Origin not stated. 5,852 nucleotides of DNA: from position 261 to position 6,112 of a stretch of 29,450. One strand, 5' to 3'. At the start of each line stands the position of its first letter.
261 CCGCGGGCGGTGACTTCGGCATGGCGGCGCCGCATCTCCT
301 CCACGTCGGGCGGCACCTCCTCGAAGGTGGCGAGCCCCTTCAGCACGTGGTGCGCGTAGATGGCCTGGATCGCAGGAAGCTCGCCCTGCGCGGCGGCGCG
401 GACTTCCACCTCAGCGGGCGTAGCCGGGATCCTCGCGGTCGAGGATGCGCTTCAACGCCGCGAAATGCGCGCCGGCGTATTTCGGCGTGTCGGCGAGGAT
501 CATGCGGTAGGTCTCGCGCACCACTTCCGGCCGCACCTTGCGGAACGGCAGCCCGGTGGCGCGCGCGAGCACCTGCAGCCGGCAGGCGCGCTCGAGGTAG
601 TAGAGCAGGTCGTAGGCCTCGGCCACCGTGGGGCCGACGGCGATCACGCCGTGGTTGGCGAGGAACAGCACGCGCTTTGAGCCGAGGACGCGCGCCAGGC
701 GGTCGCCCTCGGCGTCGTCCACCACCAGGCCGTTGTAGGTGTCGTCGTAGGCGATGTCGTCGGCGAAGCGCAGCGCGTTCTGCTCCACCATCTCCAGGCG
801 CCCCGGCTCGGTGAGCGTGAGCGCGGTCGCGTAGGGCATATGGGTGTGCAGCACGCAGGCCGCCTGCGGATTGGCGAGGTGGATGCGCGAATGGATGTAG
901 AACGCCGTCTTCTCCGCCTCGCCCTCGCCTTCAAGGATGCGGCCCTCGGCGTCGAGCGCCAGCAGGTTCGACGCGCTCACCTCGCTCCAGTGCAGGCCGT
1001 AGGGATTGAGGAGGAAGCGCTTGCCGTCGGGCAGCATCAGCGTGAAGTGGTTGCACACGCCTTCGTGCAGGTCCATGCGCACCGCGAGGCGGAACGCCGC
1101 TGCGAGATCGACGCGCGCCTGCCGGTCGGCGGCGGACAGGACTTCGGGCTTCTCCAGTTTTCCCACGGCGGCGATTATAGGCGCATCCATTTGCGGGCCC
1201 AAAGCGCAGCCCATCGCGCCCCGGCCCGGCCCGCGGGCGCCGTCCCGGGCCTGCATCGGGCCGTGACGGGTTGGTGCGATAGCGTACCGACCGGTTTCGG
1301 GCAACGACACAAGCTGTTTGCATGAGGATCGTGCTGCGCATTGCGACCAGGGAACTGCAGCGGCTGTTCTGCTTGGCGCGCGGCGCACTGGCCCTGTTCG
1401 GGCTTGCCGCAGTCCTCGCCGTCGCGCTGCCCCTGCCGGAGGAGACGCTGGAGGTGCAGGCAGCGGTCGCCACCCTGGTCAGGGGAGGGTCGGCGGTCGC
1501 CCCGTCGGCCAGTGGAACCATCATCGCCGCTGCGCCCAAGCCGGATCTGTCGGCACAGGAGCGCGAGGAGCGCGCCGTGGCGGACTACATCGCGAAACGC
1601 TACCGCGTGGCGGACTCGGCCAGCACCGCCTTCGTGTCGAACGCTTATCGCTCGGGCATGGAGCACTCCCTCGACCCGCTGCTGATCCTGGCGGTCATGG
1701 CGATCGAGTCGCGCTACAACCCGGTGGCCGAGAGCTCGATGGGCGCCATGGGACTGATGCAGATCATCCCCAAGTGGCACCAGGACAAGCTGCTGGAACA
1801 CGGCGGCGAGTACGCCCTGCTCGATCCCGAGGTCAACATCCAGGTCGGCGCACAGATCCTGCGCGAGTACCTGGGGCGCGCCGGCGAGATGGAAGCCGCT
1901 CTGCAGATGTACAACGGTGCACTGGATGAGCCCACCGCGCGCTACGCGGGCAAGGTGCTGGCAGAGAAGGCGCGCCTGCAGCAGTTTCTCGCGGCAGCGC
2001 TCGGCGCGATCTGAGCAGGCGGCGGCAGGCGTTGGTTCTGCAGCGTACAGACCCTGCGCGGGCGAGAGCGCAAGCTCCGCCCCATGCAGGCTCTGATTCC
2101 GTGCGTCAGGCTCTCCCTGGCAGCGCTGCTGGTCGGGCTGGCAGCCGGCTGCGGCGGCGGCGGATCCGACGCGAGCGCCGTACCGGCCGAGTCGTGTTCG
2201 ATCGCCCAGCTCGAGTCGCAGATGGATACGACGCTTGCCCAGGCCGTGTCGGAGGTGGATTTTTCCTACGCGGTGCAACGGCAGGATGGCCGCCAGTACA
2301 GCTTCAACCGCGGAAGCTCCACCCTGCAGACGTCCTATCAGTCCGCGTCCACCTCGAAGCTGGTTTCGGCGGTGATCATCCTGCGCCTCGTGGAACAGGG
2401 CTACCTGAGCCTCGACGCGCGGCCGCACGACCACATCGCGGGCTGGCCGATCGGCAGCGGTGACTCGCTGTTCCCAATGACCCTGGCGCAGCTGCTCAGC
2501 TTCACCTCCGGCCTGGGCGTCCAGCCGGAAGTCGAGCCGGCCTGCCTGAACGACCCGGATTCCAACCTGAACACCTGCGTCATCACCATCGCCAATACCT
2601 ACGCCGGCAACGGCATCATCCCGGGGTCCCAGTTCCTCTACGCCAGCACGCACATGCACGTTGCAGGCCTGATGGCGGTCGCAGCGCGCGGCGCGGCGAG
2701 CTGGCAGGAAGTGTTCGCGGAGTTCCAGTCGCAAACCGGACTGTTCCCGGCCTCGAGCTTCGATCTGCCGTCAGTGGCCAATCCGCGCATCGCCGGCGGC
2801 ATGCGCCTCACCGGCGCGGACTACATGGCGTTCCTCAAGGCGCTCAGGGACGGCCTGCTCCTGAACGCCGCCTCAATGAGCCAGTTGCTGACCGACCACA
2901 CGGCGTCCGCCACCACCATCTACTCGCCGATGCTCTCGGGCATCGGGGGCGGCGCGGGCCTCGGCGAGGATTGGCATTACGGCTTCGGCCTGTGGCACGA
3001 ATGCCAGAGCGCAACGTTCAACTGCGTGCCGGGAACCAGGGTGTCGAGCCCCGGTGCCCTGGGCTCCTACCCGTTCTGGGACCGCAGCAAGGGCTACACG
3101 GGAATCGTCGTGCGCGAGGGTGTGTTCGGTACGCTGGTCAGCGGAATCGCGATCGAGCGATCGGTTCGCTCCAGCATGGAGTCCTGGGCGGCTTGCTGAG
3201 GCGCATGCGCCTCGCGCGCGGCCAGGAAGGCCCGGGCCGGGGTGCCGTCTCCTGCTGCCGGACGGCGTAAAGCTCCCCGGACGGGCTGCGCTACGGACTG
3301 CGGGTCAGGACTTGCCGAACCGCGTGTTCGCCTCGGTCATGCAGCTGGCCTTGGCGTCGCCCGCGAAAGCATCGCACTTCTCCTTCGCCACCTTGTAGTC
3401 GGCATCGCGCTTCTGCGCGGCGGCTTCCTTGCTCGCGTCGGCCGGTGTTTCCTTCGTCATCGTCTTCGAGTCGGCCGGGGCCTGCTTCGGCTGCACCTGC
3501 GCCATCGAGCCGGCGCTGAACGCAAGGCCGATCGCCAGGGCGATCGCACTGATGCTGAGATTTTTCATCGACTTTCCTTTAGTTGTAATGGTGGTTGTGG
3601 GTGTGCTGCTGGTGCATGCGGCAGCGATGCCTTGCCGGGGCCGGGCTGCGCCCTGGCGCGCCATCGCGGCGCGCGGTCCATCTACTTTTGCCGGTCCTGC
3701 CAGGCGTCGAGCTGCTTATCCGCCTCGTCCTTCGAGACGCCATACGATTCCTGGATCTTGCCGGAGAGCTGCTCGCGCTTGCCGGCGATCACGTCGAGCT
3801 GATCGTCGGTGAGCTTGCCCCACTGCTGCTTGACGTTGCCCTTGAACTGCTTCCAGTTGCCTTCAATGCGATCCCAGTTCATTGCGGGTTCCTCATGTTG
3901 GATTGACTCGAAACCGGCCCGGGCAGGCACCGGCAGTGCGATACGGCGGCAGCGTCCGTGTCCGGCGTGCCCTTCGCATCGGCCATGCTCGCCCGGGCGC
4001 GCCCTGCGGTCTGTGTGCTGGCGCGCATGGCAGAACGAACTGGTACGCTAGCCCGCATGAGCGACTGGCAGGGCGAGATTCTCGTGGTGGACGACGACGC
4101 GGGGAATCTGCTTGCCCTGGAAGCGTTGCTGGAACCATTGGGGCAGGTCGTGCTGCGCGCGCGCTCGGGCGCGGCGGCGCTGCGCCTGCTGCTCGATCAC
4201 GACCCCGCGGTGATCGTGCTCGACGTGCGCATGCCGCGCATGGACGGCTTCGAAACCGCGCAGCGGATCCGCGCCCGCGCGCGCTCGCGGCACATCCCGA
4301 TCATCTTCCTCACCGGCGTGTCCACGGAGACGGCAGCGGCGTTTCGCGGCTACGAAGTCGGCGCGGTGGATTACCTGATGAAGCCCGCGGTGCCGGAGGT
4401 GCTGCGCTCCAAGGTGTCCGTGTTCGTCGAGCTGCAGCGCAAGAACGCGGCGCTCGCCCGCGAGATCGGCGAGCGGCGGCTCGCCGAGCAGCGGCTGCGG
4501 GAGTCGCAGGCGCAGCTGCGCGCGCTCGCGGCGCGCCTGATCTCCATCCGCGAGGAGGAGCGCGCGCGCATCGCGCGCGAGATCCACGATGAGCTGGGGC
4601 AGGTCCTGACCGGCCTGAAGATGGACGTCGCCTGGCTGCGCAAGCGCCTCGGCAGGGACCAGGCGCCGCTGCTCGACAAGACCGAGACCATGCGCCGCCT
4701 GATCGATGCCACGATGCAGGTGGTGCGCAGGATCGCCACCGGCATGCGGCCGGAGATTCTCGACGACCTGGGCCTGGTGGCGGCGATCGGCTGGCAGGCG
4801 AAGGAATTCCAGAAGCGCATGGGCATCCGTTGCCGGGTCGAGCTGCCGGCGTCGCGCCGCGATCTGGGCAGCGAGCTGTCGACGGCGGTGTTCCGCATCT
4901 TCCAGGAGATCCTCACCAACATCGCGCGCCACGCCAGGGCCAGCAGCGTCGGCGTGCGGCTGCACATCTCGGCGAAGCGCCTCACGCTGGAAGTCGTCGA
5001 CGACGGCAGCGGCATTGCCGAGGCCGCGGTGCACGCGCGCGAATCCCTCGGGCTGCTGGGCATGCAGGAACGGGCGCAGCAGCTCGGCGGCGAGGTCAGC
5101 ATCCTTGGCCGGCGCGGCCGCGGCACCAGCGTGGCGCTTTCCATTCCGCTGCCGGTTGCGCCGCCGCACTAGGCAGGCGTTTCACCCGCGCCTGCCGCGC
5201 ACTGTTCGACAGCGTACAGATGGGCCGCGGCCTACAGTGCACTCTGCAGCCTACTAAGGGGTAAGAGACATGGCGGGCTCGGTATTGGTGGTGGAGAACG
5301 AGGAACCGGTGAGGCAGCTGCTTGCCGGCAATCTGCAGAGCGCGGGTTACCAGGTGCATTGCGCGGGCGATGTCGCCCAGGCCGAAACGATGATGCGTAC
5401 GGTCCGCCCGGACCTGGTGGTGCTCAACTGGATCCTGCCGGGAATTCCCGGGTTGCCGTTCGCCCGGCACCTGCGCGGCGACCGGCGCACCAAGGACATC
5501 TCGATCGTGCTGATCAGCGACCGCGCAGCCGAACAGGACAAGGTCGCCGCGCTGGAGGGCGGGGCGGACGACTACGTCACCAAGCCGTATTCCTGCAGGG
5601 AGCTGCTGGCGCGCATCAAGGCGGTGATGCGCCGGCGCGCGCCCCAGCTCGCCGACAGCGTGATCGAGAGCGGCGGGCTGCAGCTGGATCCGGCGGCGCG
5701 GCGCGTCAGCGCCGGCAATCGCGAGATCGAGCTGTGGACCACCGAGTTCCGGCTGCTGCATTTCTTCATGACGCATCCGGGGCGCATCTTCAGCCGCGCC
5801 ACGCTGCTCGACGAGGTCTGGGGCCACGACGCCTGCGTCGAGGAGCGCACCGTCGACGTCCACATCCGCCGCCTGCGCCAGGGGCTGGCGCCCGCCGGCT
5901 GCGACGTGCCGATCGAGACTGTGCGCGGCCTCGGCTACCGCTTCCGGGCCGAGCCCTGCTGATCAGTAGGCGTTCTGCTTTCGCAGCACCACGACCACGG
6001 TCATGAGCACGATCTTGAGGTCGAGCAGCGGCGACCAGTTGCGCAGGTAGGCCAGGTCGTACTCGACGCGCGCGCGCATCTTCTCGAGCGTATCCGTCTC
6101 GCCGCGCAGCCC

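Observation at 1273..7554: Recurrent CRP-geometry dyad fixed at -41.5: an unnamed regulon linking stress genes to the EPS master regulator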

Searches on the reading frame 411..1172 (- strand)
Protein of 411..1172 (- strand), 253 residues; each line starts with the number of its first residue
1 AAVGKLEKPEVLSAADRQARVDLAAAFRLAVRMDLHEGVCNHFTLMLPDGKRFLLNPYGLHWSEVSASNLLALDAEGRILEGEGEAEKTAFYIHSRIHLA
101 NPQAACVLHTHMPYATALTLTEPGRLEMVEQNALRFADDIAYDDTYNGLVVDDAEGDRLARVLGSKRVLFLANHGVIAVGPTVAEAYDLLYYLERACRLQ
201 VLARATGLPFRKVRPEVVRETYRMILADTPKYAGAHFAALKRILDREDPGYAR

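Call 7: search_protein_families(library=pfam, proteins=[window:411-1172:-])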
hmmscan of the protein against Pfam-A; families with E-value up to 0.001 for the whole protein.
window:411-1172:- (253 aa): 1 family
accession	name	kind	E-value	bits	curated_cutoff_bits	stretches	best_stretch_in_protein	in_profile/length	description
PF00596.27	Aldolase_II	-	4.5e-43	147.7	22.2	1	22-201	2-183/183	Class II Aldolase and Adducin N-terminal domain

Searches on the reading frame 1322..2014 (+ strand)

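Call 7: search_protein_families(library=pfam, proteins=[window:1322-2014:+])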
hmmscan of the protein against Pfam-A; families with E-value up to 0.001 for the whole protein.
window:1322-2014:+ (230 aa): 1 family
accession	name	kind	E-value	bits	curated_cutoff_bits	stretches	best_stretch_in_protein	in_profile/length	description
PF01464.25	SLT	-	9.8e-18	64.3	21.3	1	115-199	10-96/117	Transglycosylase SLT domain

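Call 8: search_protein_families(library=ncbifam, proteins=[window:1322-2014:+])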
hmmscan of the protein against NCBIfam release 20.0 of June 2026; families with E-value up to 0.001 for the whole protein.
window:1322-2014:+ (230 aa): 6 families
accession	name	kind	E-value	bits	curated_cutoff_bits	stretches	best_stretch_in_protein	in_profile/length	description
NF047373.1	BB0259_flg_lyt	exception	1.2e-11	44.2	234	1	114-199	558-645/705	flagellar assembly lytic transglycosylase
NF008670.0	PRK11671.1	equivalog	2.2e-08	33.7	375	1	110-180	198-274/359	membrane-bound lytic murein transglycosylase MltC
NF008631.0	PRK11619.1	equivalog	2.9e-08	32.5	536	1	116-183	491-563/644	murein transglycosylase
NF012014.0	PRK15470.1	equivalog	8.4e-06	25.5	233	1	107-177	42-118/203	membrane-bound lytic murein transglycosylase EmtA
NF011856.0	PRK15328.1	equivalog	2.4e-05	23.9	208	1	99-220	13-143/160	type III secretion system invasion protein IagB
NF052397.1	AggPromo_Cterm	subfamily_domain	0.00057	20.3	40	0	125-176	8-56/80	aggregation-promoting factor C-terminal-like domain-containing protein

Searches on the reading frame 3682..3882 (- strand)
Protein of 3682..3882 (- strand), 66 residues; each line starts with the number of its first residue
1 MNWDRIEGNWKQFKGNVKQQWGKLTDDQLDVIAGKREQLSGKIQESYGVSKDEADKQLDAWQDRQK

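Call 7: search_protein_families(library=pfam, proteins=[window:3682-3882:-])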
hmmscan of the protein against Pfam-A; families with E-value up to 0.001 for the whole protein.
window:3682-3882:- (66 aa): 1 family
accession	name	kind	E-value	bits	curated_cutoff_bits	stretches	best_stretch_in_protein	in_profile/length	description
PF05532.17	CsbD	-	5.5e-21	74.7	40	1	4-55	1-52/53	CsbD-like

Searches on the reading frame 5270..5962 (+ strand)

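Call 7: search_protein_families(library=pfam, proteins=[window:5270-5962:+])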
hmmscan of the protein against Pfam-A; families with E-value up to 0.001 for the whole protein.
window:5270-5962:+ (230 aa): 3 families
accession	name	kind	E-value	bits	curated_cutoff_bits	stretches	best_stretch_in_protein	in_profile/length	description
PF00486.34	Trans_reg_C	-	2.1e-26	92.2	26.2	1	151-225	2-77/77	Transcriptional regulatory protein, C terminal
PF00072.30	Response_reg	-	1.2e-21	77.4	30.2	1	5-117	1-111/111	Response regulator receiver domain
PF20161.5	VpsR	-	0.0003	20.9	23.7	0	4-116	12-120/121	VpsR domain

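Call 8: search_protein_families(library=ncbifam, proteins=[window:5270-5962:+])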
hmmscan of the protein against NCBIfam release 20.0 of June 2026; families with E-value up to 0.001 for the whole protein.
window:5270-5962:+ (230 aa): 88 families (the best 25 are shown)
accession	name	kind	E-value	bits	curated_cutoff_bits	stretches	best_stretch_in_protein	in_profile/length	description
TIGR02154.1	PhoB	equivalog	1.7e-88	295.7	296.2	1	1-225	1-225/226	phosphate regulon transcriptional regulator PhoB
NF007546.0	PRK10161.1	equivalog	8.9e-75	251.2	471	1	1-226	1-226/229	phosphate response regulator transcription factor PhoB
NF053854.1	RespRegPhoBBctds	equivalog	1.8e-54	184.5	270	1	5-225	1-224/225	two-component system response regulator PhoB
NF041733.1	resp_reg_CseB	equivalog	4.4e-50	170.2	350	1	4-226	2-227/228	two-component system response regulator CseB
NF040534.1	resp_reg_YycF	equivalog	1.3e-49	168.5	340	1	5-227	3-229/231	response regulator YycF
NF040689.1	MtrAB_MtrA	equivalog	3.4e-49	167.2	300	1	5-224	1-217/219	MtrAB system response regulator MtrA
NF008296.0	PRK11083.1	equivalog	1e-48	165.7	273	1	4-226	5-226/228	two-component system response regulator CreB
NF007982.1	PRK10710.1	equivalog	4e-48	164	380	1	4-230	9-232/235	envelope stress response regulator BaeR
NF045944.1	ResRegRpaBCyano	equivalog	5.8e-48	163.3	330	1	6-226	1-228/229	response regulator transcription factor RpaB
NF041734.1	resp_reg_RppA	equivalog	7.3e-46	156.4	250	1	5-226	3-228/229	two-component system response regulator RppA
NF045914.1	RespRegNblR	equivalog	6.3e-45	153.5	300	1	3-226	7-226/228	response regulator transcription factor NblR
NF007005.1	PRK09468.1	equivalog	4.1e-43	147.5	331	1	4-225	5-231/237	osmolarity response regulator transcription factor OmpR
NF008034.0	PRK10766.1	equivalog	8.8e-41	139.9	275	1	1-228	1-229/231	two-component system response regulator TorR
TIGR01387.1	cztR_silR_copR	subfamily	1.2e-39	136.3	279.2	1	5-224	1-217/218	heavy metal response regulator transcription factor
NF008378.0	PRK11173.1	equivalog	3.6e-38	131.2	334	1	4-227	5-234/238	two-component system response regulator ArcA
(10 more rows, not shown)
